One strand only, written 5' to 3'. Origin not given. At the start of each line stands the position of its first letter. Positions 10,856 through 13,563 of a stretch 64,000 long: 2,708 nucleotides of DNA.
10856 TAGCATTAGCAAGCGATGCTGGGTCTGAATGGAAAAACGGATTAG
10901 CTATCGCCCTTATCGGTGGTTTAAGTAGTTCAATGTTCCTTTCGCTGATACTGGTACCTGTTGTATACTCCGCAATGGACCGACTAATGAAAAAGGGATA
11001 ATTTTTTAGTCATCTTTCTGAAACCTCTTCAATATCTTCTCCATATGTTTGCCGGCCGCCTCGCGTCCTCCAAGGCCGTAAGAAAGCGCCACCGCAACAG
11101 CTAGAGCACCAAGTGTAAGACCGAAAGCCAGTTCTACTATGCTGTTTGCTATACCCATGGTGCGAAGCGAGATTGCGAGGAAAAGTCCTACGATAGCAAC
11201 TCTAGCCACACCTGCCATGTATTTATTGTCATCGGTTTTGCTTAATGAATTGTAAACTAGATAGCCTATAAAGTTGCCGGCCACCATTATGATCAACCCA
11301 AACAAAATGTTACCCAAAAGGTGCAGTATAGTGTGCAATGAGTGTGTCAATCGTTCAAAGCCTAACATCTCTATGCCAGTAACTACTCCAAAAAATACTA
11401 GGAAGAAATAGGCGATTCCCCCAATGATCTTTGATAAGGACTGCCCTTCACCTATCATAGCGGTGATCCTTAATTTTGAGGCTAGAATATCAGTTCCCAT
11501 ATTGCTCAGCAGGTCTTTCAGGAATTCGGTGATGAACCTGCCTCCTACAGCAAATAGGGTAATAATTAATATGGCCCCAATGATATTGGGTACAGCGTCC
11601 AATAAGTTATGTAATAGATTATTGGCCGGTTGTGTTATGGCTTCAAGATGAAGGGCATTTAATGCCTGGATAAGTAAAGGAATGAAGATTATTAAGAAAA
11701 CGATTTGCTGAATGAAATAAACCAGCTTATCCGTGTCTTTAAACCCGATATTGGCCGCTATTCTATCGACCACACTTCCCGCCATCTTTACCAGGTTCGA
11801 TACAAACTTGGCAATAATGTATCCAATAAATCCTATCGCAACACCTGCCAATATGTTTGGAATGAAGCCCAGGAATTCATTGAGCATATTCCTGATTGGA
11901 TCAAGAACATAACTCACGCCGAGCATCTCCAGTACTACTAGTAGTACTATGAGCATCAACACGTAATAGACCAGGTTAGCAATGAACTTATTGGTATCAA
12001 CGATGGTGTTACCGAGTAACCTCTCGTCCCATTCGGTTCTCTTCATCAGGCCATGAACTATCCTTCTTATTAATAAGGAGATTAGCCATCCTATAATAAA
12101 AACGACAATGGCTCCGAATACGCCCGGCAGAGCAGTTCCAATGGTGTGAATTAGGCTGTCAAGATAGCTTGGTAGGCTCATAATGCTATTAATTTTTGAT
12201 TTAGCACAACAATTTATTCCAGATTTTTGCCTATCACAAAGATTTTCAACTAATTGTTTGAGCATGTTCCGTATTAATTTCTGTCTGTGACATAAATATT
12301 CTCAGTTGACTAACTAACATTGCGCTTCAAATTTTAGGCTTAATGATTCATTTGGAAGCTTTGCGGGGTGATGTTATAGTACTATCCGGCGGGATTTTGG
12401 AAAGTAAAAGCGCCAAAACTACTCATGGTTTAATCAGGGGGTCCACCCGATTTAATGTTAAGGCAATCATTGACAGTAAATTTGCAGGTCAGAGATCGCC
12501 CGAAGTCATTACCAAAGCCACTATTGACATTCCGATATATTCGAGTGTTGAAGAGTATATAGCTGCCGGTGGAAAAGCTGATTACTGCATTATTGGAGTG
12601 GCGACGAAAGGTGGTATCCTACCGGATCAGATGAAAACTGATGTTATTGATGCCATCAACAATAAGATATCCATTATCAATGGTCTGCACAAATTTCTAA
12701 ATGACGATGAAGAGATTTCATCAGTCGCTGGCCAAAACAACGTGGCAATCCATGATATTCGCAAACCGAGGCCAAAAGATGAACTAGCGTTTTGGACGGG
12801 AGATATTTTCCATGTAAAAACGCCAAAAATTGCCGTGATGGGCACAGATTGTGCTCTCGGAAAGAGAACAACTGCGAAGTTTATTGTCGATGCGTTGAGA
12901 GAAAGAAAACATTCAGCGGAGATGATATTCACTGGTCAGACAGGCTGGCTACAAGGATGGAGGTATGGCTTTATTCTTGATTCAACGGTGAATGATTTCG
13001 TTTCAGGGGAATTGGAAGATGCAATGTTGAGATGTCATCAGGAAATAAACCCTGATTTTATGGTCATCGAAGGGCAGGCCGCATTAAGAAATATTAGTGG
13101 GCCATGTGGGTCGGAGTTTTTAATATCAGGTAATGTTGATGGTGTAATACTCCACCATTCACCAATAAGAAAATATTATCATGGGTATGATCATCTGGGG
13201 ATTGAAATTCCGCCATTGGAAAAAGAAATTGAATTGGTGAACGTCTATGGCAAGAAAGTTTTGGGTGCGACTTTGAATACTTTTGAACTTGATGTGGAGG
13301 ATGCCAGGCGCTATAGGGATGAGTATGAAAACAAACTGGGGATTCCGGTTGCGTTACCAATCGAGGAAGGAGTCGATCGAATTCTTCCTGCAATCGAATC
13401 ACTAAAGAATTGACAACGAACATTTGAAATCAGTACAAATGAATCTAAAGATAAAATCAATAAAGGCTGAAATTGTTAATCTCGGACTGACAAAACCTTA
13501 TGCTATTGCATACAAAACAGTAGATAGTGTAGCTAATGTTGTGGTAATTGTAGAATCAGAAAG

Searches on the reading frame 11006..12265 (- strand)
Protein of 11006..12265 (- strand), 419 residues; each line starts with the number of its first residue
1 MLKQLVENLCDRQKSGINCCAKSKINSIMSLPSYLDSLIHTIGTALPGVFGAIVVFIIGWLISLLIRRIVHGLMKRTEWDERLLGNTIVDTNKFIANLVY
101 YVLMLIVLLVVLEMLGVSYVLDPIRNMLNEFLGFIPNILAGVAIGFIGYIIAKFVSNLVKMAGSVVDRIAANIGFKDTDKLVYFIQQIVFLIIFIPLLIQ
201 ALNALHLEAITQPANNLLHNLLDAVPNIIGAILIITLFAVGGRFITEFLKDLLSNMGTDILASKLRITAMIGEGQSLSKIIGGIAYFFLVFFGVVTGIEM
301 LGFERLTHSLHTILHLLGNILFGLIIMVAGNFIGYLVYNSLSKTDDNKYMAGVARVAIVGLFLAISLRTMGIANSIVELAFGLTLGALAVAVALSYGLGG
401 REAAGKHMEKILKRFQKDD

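Call 33: find_encoding_contigs(protein=window:11006-12265:-, flank=10000, max_places=6)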
Protein window:11006-12265:- (419 aa): no gene with exactly this product is on record in the collection.

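Call 46: list_cluster_members(proteins=[window:11006-12265:-, window:50772-52502:-, window:34340-35710:+, window:12343-13413:+, window:14978-16027:+, window:36057-37592:-, window:25480-26985:+, window:13692-14513:+, window:38339-39763:-, window:22538-23959:-])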
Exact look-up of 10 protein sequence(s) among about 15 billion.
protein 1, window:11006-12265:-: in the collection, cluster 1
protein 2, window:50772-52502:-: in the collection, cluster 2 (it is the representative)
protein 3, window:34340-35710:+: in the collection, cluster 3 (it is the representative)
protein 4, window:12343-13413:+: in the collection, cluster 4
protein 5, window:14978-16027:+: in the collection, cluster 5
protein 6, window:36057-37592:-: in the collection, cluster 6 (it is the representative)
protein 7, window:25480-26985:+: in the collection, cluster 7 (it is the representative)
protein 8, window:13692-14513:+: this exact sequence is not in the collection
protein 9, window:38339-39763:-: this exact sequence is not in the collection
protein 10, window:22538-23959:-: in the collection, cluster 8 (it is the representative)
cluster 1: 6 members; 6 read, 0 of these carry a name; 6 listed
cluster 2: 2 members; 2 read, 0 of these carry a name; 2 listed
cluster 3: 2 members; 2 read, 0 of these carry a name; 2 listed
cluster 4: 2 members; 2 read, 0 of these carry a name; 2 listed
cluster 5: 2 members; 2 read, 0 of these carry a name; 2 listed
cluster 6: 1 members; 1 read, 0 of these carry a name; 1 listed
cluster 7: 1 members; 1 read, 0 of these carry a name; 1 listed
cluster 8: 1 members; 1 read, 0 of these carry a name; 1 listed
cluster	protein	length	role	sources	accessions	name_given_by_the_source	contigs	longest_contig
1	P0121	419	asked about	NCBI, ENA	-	-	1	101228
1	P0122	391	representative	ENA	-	-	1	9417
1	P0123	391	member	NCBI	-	-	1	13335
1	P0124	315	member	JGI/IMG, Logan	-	-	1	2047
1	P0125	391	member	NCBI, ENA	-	-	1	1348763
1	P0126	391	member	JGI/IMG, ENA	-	-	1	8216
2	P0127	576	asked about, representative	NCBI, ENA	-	-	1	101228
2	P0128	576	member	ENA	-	-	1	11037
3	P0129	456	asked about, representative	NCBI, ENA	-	-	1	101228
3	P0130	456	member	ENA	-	-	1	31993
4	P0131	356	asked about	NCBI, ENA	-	-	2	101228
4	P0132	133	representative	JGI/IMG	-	-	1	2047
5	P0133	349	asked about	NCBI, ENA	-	-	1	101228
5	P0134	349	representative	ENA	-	-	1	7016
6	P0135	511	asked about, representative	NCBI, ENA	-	-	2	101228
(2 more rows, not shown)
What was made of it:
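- On Assembly/consensus artefact: The source is a 101,228-bp contig held by NCBI and ENA (call 46).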

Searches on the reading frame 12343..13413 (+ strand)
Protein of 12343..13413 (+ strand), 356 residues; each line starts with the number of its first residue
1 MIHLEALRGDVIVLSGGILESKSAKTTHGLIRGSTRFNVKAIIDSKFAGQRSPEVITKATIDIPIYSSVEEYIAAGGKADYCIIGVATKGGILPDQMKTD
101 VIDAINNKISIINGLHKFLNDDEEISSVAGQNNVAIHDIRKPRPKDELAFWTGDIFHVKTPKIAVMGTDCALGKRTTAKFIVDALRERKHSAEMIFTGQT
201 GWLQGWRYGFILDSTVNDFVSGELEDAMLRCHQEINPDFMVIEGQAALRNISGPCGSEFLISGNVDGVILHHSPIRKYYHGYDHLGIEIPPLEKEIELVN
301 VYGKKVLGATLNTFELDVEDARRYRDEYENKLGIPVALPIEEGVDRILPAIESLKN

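Call 47: find_encoding_contigs(protein=window:12343-13413:+, flank=10000, max_places=10)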
Protein window:12343-13413:+ (356 aa): 1 contig read that carries it; 1 place shown.
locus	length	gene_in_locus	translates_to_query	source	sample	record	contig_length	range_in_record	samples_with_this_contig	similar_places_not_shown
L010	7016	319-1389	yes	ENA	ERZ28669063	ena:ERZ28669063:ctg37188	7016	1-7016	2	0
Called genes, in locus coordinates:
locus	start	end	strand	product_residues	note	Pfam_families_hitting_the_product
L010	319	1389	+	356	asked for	PF17396:DUF1611_N, PF07755:DUF1611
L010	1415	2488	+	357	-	PF02746:MR_MLE_N (weak), PF13378:MR_MLE_C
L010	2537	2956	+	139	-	PF01220:DHquinase_II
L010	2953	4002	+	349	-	PF00266:Aminotran_5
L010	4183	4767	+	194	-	-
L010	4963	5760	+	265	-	PF00892:EamA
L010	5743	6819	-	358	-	PF00155:Aminotran_1_2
